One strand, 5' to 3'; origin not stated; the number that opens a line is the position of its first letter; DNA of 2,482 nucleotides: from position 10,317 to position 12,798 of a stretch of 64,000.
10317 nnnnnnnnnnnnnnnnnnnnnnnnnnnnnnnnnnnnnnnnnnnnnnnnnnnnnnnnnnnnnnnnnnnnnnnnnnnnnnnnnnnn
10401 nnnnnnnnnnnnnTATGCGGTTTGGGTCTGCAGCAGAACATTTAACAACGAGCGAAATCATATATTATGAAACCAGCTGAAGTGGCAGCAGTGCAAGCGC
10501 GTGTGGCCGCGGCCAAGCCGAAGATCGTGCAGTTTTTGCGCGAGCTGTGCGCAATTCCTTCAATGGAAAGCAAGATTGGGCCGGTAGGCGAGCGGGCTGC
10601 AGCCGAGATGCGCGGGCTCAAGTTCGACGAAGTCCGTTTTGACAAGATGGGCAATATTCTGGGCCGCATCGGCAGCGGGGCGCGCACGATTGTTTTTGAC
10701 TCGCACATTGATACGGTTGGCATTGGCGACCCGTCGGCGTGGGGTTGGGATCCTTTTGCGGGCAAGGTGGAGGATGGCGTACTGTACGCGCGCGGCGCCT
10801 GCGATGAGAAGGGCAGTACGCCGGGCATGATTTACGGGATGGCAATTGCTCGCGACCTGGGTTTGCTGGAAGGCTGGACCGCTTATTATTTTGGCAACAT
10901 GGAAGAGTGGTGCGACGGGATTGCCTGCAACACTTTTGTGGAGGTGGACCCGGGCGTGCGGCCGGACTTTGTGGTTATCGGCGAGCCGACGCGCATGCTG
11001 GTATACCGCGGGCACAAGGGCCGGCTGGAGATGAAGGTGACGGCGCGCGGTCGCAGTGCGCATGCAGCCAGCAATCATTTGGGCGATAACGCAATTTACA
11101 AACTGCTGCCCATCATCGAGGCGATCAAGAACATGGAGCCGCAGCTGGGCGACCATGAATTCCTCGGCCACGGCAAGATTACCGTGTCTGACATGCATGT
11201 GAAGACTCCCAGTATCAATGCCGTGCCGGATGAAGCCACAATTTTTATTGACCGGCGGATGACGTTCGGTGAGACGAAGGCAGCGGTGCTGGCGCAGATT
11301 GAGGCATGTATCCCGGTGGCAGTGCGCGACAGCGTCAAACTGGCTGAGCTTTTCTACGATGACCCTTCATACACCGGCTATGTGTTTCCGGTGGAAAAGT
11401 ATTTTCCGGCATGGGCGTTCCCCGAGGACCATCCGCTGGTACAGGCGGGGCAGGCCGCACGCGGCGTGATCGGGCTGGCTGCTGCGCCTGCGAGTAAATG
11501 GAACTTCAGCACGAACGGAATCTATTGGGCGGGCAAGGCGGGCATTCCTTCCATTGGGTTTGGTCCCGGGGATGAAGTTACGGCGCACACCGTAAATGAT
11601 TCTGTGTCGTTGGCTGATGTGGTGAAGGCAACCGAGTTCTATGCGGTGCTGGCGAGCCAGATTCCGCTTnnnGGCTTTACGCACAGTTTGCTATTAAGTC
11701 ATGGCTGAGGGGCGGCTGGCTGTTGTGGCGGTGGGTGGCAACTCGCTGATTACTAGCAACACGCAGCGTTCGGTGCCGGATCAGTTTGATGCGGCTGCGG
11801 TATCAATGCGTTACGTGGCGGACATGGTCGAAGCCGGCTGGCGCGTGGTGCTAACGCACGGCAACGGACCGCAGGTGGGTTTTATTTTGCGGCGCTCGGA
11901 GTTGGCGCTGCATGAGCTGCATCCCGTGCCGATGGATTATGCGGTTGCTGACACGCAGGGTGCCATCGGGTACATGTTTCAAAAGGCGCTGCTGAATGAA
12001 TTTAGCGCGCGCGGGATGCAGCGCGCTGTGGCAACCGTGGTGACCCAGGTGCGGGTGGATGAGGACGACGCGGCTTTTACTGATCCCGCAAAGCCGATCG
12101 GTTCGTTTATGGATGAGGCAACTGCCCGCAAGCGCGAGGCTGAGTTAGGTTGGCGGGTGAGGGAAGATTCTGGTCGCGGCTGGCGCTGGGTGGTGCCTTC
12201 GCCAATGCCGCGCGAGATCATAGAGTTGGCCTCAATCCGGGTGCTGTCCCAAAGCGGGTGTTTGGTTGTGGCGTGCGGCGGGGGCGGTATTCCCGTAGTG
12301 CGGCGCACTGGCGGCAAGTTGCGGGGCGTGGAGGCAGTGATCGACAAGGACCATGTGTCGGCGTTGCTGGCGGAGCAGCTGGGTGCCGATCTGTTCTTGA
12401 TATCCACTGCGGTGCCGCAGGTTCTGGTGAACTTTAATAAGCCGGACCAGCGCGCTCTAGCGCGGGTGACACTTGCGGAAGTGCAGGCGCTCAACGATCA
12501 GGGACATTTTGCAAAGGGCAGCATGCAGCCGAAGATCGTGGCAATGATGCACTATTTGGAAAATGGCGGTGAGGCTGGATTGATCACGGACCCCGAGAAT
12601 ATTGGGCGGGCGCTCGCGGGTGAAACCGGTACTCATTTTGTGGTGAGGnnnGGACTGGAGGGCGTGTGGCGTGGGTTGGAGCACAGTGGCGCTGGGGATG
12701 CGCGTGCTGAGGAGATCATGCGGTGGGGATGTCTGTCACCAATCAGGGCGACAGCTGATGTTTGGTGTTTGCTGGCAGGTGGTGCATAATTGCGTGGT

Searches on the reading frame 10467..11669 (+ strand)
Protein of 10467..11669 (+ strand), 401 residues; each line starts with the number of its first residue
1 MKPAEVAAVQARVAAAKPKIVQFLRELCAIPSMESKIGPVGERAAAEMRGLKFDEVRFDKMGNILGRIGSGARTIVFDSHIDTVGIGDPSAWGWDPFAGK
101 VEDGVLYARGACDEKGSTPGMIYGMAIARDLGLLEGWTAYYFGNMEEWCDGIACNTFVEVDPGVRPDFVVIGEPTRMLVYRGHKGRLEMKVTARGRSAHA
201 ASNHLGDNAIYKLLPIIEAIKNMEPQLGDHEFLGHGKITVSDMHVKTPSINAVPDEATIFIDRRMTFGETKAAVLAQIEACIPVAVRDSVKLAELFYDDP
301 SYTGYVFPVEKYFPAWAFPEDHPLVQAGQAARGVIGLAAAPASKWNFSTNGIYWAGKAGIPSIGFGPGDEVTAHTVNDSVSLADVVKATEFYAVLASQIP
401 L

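Call 4: search_protein_families(library=pfam, proteins=[window:10467-11669:+], max_evalue=0.001)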
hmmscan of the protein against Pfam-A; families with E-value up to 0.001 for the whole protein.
window:10467-11669:+ (401 aa): 2 families
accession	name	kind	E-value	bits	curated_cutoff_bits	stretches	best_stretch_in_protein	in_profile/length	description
PF01546.33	Peptidase_M20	-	4e-20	73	24.6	1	77-396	2-204/206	Peptidase family M20/M25/M40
PF07687.19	M20_dimer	-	1e-15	58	21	1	182-282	2-99/107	Peptidase dimerisation domain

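Call 6: search_protein_families(library=ncbifam, proteins=[window:10467-11669:+], max_evalue=0.00001)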
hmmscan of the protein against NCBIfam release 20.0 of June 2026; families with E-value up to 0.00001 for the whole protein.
window:10467-11669:+ (401 aa): 42 families (the best 25 are shown)
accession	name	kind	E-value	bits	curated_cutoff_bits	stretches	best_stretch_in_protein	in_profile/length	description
TIGR03526.1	selenium_YgeY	hypoth_equivalog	1e-137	459.2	321.5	1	7-395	2-389/395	YgeY family selenium metabolism-linked hydrolase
NF009555.0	PRK13004.1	equivalog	7.2e-128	426.9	321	1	7-397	4-393/399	YgeY family selenium metabolism-linked hydrolase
TIGR01910.1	DapE-ArgE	subfamily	7.3e-44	150.5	217.6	1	20-389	23-371/373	ArgE/DapE family deacylase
NF006399.0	PRK08651.1-2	equivalog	1.5e-38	132.9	381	1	45-391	37-396/405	succinyl-diaminopimelate desuccinylase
TIGR01892.1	AcOrn-deacetyl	equivalog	2e-33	115.9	297.7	1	60-392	45-361/365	acetylornithine deacetylase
NF006365.0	PRK08588.1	subfamily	2.9e-33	115.7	289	1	61-397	53-378/383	succinyl-diaminopimelate desuccinylase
NF009557.0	PRK13009.1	equivalog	2.9e-32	112.3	284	1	20-394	5-369/377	succinyl-diaminopimelate desuccinylase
NF005710.0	PRK07522.1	subfamily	3e-32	112.3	412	1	60-397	55-386/391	acetylornithine deacetylase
NF006400.0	PRK08651.1-3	equivalog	4.7e-29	101.4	374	1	22-398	37-405/410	succinyl-diaminopimelate desuccinylase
TIGR01900.1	dapE-gram_pos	equivalog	2.4e-28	99.1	304.2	1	19-391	4-345/351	succinyl-diaminopimelate desuccinylase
NF005373.0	PRK06915.1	equivalog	2.1e-27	96.2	428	1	56-394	75-412/422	peptidase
NF005306.0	PRK06837.1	subfamily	4.1e-27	95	376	1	64-395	86-417/427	ArgE/DapE family deacylase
NF006402.0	PRK08651.1-5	equivalog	4.4e-27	95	369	1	55-388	38-356/369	succinyl-diaminopimelate desuccinylase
TIGR01246.1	dapE_proteo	equivalog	6.4e-27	94.5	361.8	1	22-282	3-272/370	succinyl-diaminopimelate desuccinylase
NF003367.0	PRK04443.1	equivalog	3.6e-24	85.8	363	1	19-265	8-232/349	[LysW]-lysine hydrolase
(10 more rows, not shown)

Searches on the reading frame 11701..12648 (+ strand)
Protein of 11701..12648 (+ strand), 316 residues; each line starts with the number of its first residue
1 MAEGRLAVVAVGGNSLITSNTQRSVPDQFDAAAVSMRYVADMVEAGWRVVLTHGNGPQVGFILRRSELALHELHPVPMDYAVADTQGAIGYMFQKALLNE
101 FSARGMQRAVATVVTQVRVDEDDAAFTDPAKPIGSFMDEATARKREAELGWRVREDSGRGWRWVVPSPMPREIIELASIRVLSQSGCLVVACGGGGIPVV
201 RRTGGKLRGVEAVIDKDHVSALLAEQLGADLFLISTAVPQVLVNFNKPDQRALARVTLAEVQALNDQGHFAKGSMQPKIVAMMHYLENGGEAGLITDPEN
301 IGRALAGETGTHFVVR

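Call 4: search_protein_families(library=pfam, proteins=[window:11701-12648:+], max_evalue=0.001)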
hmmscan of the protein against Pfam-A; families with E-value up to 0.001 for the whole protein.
window:11701-12648:+ (316 aa): 1 family
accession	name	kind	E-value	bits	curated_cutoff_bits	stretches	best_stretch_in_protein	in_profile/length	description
PF00696.33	AA_kinase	-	4.4e-22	79.4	24.9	1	6-296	2-233/234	Amino acid kinase family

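Call 6: search_protein_families(library=ncbifam, proteins=[window:11701-12648:+], max_evalue=0.00001)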
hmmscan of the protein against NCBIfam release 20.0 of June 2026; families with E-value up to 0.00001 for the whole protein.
window:11701-12648:+ (316 aa): 6 families
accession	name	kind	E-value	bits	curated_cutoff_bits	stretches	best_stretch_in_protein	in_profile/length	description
NF009007.0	PRK12352.1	subfamily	5.1e-109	364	266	1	6-314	4-314/316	carbamate kinase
TIGR00746.1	arcC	equivalog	5.5e-106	354.1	358.25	1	7-313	3-307/309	carbamate kinase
NF009008.0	PRK12354.1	subfamily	2.2e-88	296.4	361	1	7-314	3-299/308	carbamate kinase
NF006926.0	PRK09411.1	equivalog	7.7e-66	222.3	416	1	8-312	5-294/297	carbamate kinase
TIGR00761.1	argB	equivalog_domain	1.1e-08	34.9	151.3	0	195-292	135-228/231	acetylglutamate kinase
NF010659.0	PRK14058.1-1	equivalog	6.3e-08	32.1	223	1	194-311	149-264/267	[LysW]-aminoadipate kinase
